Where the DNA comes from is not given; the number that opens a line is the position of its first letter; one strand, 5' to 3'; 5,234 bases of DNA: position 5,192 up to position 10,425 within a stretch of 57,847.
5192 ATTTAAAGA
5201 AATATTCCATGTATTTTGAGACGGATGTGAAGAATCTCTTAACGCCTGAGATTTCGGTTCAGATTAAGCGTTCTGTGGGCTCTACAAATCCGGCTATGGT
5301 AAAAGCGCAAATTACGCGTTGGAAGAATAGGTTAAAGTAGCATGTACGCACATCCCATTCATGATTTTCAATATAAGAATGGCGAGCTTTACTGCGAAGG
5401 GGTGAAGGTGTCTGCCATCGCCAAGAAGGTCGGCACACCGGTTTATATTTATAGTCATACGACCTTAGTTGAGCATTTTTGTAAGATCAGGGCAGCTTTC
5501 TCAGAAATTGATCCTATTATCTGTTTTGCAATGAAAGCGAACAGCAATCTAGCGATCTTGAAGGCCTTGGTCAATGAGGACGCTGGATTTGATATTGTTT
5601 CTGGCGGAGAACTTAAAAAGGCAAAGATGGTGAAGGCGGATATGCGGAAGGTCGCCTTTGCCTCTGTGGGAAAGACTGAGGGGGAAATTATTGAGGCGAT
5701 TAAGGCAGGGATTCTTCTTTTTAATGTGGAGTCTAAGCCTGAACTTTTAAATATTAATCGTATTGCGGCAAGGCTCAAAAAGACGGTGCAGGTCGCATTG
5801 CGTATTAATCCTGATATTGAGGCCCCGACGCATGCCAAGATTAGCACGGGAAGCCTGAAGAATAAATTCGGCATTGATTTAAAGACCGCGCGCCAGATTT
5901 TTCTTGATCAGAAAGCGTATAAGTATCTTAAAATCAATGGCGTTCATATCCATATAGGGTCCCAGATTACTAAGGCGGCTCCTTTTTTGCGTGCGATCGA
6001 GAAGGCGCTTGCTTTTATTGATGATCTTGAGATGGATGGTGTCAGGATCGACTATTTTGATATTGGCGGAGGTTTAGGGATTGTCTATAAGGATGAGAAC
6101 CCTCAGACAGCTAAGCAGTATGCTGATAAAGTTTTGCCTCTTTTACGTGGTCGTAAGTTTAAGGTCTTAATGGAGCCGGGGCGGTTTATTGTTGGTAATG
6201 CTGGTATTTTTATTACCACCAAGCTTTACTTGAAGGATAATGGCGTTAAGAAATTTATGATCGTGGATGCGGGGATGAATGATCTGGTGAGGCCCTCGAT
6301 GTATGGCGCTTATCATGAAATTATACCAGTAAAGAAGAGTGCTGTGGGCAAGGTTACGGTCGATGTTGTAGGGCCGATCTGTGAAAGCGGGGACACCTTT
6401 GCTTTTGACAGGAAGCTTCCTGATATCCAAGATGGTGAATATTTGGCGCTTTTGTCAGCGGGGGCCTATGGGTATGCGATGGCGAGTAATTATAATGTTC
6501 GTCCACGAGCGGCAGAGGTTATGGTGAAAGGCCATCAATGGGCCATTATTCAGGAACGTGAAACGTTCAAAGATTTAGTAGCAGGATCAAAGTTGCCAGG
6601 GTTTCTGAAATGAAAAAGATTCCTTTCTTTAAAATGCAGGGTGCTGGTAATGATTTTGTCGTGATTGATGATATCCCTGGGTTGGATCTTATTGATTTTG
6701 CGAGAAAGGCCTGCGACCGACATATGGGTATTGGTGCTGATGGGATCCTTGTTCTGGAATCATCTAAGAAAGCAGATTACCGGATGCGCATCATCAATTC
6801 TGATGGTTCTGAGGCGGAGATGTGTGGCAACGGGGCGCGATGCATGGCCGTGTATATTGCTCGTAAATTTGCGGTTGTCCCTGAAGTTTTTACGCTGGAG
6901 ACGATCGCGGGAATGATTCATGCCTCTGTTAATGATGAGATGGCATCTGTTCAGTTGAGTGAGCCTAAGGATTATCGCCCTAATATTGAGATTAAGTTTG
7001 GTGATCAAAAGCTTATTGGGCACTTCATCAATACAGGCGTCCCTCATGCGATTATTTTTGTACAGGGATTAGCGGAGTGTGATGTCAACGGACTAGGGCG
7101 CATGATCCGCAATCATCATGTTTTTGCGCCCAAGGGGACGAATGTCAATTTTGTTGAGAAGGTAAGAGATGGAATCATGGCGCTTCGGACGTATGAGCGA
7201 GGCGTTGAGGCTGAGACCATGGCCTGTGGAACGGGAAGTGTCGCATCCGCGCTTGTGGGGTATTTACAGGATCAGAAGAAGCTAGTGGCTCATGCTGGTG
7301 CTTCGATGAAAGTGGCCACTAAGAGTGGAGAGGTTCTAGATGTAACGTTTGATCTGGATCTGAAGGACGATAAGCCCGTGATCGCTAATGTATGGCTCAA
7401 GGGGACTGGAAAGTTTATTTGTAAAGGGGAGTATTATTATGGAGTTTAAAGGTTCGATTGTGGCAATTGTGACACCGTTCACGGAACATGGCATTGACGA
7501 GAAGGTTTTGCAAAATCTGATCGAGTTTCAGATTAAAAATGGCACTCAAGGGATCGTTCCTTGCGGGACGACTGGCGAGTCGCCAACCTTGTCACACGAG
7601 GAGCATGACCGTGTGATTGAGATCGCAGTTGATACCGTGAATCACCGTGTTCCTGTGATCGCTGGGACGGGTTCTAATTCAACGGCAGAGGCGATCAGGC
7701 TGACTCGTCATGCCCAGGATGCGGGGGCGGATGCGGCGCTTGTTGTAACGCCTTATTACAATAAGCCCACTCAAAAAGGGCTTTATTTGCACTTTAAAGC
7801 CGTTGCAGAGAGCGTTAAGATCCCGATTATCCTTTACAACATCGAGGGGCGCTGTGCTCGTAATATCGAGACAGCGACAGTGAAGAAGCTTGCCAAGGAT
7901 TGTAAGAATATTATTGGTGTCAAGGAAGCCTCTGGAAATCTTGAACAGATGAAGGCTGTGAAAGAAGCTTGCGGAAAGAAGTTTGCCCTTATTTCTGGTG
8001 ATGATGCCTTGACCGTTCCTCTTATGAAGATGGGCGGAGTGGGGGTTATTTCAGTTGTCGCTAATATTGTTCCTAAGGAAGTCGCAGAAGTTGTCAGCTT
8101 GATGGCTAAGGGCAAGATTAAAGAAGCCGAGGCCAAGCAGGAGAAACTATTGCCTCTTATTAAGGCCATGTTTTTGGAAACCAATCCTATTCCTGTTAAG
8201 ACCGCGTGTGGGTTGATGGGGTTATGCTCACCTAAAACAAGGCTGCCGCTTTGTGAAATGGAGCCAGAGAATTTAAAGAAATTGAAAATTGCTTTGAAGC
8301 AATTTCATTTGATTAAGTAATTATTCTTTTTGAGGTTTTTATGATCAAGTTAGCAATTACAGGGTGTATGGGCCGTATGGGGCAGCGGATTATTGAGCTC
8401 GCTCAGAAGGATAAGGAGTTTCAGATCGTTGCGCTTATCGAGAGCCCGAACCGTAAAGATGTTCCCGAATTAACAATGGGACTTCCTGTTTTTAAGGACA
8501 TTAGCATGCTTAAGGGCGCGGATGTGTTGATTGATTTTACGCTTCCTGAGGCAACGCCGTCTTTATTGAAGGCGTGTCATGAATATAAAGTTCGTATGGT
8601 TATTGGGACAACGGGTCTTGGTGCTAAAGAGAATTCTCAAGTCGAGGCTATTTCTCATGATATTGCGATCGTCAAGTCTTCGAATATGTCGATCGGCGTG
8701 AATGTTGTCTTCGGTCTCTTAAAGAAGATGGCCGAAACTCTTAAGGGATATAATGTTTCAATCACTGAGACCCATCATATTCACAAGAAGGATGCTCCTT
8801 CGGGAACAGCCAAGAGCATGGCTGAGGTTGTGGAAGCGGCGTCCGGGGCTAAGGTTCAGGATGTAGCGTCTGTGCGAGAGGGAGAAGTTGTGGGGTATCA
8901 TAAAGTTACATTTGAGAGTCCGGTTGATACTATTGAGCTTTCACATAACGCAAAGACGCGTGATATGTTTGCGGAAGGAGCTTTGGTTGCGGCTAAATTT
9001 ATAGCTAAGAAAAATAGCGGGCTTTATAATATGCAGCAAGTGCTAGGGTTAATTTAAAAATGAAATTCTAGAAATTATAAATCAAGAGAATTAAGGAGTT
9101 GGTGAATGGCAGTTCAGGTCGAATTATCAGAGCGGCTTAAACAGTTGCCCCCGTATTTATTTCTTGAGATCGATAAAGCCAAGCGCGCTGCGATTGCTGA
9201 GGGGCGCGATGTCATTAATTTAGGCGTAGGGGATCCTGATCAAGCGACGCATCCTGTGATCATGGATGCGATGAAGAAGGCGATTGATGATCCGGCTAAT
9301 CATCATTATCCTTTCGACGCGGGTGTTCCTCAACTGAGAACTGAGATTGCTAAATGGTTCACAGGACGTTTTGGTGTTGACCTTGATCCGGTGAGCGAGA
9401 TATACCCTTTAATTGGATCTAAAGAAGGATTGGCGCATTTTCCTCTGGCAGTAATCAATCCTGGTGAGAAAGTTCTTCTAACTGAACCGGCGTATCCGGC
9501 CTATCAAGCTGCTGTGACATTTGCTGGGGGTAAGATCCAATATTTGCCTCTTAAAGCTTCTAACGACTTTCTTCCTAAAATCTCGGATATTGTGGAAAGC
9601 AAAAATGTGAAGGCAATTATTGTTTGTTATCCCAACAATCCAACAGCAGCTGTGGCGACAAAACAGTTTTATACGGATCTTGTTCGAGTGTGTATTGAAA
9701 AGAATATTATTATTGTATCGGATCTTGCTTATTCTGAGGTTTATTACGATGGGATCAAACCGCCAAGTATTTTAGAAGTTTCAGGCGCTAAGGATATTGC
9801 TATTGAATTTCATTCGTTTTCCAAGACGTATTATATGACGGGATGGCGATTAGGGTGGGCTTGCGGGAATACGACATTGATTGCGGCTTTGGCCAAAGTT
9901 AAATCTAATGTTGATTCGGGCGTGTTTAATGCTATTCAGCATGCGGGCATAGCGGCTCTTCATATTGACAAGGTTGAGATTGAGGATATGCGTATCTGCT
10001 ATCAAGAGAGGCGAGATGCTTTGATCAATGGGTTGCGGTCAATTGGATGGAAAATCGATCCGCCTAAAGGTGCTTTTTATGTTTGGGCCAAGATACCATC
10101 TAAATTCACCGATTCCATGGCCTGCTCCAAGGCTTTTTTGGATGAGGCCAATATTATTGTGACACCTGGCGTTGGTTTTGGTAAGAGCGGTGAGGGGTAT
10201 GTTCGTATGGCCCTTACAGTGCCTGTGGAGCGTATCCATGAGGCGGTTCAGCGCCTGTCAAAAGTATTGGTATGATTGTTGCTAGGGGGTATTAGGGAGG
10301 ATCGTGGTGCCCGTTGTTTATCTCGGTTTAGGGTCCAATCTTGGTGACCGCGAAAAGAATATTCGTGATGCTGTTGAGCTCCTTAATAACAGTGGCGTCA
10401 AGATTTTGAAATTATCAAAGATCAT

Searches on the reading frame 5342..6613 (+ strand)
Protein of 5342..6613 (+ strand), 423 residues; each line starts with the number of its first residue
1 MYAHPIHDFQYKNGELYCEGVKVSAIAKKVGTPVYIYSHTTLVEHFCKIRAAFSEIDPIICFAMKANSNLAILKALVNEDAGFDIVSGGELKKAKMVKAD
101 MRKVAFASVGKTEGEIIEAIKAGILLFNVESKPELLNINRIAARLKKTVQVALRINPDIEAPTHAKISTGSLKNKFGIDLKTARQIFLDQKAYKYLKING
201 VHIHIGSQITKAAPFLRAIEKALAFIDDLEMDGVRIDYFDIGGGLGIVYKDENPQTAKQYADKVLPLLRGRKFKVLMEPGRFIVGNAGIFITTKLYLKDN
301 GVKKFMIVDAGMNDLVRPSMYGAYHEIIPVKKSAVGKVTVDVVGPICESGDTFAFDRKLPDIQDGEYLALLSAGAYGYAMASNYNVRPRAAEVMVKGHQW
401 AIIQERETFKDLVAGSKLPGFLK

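Call 101: search_protein_families(library=pfam, proteins=[window:5342-6613:+], max_evalue=0.00001)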
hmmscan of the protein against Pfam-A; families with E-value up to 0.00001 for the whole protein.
window:5342-6613:+ (423 aa): 2 families
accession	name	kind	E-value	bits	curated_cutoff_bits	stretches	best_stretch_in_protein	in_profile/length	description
PF02784.22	Orn_Arg_deC_N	-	2.3e-54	184.8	23.4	1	42-285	4-247/247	Pyridoxal-dependent decarboxylase, pyridoxal binding domain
PF00278.28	Orn_DAP_Arg_deC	-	3.7e-25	88.5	23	1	70-374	5-95/95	Pyridoxal-dependent decarboxylase, C-terminal sheet domain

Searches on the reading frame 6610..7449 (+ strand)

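Call 101: search_protein_families(library=pfam, proteins=[window:6610-7449:+], max_evalue=0.00001)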
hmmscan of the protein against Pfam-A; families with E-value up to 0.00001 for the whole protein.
window:6610-7449:+ (279 aa): 1 family
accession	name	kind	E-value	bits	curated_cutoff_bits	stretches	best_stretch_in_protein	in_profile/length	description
PF01678.24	DAP_epimerase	-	8.1e-47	158.7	34.7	2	6-113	1-110/121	Diaminopimelate epimerase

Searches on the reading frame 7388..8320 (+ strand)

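Call 101: search_protein_families(library=pfam, proteins=[window:7388-8320:+], max_evalue=0.00001)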
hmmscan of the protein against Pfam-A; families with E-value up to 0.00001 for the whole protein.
window:7388-8320:+ (310 aa): 1 family
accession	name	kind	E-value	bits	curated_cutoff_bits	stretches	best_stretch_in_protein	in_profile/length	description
PF00701.28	DHDPS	-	7.7e-101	337.1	22.1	1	20-305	2-288/289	Dihydrodipicolinate synthetase family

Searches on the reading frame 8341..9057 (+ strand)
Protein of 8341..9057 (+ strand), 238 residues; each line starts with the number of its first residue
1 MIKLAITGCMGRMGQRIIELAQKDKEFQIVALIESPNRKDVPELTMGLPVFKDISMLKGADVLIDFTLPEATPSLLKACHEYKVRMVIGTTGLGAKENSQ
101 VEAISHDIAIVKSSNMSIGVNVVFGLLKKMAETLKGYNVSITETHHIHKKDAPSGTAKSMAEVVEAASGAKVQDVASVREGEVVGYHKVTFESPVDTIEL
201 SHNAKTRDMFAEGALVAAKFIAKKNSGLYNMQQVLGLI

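Call 101: search_protein_families(library=pfam, proteins=[window:8341-9057:+], max_evalue=0.00001)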
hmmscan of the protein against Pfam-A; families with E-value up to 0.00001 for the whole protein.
window:8341-9057:+ (238 aa): 2 families
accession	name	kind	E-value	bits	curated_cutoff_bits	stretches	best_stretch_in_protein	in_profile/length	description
PF05173.19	DapB_C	-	7.4e-39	133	27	1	119-235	1-121/121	Dihydrodipicolinate reductase, C-terminus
PF01113.26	DapB_N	-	2.6e-31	108.7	25.6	1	2-116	1-124/124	Dihydrodipicolinate reductase, N-terminus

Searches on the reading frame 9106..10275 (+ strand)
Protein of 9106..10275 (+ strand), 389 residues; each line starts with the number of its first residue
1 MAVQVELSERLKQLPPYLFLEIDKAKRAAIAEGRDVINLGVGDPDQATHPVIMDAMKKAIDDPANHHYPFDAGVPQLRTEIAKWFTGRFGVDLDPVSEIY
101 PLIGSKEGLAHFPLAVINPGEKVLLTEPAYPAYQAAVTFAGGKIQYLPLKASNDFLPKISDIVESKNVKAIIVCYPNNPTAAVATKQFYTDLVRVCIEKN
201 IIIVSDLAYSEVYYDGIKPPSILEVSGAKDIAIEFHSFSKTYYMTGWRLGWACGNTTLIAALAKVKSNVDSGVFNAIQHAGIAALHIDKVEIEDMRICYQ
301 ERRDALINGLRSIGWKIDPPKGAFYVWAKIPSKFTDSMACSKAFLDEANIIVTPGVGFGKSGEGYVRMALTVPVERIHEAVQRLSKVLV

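Call 101: search_protein_families(library=pfam, proteins=[window:9106-10275:+], max_evalue=0.00001)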
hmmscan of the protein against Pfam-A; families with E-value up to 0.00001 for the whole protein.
window:9106-10275:+ (389 aa): 1 family
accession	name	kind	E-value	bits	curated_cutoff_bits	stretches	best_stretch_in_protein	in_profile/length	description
PF00155.27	Aminotran_1_2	-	1.3e-64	219.1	19.7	1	35-384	2-361/361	Aminotransferase class I and II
